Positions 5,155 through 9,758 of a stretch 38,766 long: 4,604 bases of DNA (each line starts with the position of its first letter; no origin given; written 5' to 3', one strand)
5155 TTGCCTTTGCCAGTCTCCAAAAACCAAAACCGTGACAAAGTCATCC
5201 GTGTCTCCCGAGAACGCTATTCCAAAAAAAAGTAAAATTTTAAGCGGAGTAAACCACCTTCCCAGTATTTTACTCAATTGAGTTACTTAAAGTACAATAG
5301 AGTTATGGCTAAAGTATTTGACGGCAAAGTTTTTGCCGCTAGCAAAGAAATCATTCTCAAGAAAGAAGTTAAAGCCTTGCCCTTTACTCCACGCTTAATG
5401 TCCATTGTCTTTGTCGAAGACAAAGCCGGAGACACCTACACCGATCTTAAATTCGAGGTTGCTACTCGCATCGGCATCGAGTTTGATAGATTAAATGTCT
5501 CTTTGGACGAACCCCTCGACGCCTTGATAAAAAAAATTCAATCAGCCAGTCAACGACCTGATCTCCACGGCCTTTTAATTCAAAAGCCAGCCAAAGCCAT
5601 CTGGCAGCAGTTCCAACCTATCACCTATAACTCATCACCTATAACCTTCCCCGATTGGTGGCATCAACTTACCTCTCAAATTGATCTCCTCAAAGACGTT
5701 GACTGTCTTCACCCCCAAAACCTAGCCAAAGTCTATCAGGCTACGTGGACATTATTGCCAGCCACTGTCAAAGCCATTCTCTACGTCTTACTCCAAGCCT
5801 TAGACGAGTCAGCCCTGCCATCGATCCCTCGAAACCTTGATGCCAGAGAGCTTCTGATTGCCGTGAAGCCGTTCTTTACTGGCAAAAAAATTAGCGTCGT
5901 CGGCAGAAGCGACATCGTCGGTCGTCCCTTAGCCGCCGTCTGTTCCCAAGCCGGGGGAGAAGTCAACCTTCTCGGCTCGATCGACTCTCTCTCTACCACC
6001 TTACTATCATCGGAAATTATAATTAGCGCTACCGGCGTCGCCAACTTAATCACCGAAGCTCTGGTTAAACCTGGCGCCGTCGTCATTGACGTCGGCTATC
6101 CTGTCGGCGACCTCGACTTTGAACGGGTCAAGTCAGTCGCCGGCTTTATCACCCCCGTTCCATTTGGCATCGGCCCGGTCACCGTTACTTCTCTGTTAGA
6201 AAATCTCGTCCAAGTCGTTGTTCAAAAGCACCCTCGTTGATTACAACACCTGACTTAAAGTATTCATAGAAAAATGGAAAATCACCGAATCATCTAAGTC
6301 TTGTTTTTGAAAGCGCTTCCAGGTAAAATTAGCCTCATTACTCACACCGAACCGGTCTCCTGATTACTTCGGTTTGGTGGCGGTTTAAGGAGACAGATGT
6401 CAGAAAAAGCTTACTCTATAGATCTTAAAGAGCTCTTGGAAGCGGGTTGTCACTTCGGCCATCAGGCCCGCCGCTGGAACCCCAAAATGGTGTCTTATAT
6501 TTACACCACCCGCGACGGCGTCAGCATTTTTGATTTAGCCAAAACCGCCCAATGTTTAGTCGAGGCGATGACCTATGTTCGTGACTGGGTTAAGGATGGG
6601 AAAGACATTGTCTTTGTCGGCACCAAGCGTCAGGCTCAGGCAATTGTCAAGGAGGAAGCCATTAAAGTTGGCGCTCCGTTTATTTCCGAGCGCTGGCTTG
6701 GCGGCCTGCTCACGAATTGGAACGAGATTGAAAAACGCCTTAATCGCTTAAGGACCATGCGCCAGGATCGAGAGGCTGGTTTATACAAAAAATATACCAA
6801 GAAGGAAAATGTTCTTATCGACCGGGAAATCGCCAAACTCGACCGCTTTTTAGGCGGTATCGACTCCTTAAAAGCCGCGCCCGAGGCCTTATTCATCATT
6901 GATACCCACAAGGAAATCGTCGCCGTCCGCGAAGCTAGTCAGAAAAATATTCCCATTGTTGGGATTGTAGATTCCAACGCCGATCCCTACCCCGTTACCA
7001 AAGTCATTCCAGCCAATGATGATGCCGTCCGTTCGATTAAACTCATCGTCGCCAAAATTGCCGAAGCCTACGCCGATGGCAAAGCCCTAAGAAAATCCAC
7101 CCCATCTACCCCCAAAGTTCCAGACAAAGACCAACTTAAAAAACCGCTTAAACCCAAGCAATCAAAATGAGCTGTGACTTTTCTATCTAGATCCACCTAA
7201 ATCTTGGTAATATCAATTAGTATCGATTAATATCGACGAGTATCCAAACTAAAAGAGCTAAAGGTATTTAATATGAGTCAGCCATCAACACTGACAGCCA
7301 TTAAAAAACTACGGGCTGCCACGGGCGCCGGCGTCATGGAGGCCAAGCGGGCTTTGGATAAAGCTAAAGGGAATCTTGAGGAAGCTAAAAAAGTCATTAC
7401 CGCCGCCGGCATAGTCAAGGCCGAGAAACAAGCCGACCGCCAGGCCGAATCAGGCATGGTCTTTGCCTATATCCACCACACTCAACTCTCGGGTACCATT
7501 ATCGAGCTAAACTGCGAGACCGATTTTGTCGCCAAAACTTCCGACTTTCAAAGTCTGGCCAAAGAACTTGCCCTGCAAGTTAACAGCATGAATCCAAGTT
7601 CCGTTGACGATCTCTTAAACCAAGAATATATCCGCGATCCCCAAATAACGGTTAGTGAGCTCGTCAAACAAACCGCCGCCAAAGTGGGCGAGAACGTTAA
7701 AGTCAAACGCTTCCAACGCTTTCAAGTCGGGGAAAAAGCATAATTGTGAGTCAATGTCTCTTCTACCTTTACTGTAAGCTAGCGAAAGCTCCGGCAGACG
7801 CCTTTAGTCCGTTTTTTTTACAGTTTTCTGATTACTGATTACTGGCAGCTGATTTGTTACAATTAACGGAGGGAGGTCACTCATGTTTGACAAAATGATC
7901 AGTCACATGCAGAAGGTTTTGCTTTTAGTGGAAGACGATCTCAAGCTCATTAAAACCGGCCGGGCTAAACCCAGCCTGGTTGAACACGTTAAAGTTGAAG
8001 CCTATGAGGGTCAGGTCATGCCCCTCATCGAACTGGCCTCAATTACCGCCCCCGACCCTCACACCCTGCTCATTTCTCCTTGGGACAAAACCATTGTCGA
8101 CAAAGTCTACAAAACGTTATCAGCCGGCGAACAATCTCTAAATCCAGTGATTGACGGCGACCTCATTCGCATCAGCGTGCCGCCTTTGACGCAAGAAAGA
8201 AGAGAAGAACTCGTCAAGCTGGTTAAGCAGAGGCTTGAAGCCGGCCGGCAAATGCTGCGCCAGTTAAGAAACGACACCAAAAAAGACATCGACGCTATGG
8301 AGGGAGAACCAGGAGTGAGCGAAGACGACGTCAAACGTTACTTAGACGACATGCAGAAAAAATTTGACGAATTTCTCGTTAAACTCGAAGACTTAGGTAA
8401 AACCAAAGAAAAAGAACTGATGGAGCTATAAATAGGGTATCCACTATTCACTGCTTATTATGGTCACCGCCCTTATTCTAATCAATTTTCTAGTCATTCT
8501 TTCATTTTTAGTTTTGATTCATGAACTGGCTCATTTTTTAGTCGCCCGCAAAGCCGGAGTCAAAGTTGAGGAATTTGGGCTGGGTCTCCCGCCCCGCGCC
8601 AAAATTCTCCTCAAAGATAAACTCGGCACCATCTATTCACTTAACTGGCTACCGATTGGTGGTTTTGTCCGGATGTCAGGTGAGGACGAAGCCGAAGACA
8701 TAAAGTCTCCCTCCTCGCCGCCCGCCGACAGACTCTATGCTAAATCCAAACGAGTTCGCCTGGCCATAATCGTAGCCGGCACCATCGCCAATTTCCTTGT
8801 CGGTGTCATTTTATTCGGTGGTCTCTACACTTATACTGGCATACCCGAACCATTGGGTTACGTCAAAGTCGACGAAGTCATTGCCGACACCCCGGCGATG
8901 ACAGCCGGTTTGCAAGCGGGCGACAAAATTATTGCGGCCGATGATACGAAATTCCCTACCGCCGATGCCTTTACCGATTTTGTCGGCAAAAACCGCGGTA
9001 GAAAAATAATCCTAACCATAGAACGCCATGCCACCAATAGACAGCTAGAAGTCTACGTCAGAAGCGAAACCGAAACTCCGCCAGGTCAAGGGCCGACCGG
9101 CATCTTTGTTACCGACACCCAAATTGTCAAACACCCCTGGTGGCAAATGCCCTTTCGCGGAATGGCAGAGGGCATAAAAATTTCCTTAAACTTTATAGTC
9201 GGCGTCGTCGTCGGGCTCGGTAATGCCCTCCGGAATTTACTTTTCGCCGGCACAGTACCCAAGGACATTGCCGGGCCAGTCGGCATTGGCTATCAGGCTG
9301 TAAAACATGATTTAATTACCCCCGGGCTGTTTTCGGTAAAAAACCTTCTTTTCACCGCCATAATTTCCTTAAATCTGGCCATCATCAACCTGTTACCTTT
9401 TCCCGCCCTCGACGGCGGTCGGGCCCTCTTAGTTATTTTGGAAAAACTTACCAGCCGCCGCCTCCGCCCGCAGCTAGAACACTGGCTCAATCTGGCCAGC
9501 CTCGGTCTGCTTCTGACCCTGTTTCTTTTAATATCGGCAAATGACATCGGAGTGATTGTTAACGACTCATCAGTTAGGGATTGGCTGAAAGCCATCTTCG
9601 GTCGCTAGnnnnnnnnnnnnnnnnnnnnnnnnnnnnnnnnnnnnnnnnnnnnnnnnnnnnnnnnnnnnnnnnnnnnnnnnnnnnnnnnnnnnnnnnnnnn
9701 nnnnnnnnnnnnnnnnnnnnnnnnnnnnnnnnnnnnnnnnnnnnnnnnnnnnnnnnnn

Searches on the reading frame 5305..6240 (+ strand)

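Call 46: search_protein_families(library=pfam, proteins=[window:5305-6240:+], max_evalue=0.00001)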
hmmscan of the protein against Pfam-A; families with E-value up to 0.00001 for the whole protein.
window:5305-6240:+ (311 aa): 2 families
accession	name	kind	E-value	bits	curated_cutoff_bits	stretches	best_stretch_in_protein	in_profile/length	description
PF02882.25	THF_DHG_CYH_C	-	1.7e-32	112.4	27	1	171-306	16-157/160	Tetrahydrofolate dehydrogenase/cyclohydrolase, NAD(P)-binding domain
PF00763.28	THF_DHG_CYH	-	6.4e-11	43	32.8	1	6-97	2-96/115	Tetrahydrofolate dehydrogenase/cyclohydrolase, catalytic domain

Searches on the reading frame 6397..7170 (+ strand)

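Call 46: search_protein_families(library=pfam, proteins=[window:6397-7170:+], max_evalue=0.00001)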
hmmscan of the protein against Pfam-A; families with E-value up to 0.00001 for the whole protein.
window:6397-7170:+ (257 aa): 1 family
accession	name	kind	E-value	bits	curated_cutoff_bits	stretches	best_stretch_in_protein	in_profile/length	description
PF00318.25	Ribosomal_S2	-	5.6e-82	274.6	26.1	1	13-228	1-216/216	Ribosomal protein S2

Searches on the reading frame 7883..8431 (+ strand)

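Call 46: search_protein_families(library=pfam, proteins=[window:7883-8431:+], max_evalue=0.00001)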
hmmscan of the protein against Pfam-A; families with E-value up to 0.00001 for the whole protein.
window:7883-8431:+ (182 aa): 1 family
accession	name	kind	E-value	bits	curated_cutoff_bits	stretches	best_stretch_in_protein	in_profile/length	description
PF01765.24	RRF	-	6.9e-49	166.3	29.7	1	17-180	2-164/164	Ribosome recycling factor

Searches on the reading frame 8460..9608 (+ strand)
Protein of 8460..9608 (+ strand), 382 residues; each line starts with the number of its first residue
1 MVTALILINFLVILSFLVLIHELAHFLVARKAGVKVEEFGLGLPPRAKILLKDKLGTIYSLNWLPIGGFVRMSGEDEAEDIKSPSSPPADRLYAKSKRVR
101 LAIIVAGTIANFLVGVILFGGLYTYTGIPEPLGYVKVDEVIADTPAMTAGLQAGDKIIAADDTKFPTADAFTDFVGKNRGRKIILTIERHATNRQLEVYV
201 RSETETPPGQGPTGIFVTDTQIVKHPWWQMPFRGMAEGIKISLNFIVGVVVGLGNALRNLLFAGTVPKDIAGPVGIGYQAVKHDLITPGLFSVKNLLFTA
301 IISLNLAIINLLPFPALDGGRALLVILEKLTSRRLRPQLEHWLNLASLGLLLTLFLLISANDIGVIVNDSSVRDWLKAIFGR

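Call 46: search_protein_families(library=pfam, proteins=[window:8460-9608:+], max_evalue=0.00001)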
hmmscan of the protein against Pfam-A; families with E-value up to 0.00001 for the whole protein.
window:8460-9608:+ (382 aa): 3 families
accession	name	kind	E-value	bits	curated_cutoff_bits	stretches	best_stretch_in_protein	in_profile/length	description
PF02163.28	Peptidase_M50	-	5.8e-47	160.3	27.2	1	10-353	2-220/221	Peptidase family M50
PF13180.12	PDZ_2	-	8.8e-08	32.8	27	1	134-199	13-79/80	PDZ domain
PF17820.7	PDZ_6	-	3.2e-07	30.4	27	1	137-189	2-54/54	PDZ domain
